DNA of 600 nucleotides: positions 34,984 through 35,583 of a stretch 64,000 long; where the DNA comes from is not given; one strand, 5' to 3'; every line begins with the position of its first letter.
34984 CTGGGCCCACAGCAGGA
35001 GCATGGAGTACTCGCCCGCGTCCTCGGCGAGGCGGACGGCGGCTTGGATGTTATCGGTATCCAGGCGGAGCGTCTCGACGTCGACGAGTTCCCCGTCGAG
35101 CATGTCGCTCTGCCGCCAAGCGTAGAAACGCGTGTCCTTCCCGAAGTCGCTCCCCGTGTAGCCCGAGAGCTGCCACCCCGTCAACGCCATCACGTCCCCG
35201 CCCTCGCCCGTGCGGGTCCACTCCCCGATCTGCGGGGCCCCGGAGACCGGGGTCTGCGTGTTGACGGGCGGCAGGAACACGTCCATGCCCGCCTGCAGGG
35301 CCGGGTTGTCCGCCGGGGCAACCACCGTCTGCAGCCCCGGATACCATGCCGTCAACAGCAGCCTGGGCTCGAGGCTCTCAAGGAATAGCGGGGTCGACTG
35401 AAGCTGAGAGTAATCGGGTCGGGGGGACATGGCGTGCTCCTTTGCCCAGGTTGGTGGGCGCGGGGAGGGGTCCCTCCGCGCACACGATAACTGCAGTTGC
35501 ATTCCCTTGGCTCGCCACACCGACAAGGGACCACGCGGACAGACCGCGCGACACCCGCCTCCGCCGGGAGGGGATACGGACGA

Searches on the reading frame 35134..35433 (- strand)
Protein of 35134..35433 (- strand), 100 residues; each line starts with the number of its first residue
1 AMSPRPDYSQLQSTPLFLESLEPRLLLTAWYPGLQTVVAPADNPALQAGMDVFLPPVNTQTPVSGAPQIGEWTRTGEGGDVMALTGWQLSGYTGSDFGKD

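Call 40: search_protein_families(library=ncbifam, proteins=[window:35134-35433:-], max_evalue=1)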
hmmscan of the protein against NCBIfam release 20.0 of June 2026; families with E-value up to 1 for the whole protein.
window:35134-35433:- (100 aa): 1 family
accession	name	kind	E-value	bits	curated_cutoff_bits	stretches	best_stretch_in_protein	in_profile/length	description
NF012209.1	LEPR-8K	domain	0.02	14.5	17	1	16-27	1-12/24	LEPR-XLL domain-containing protein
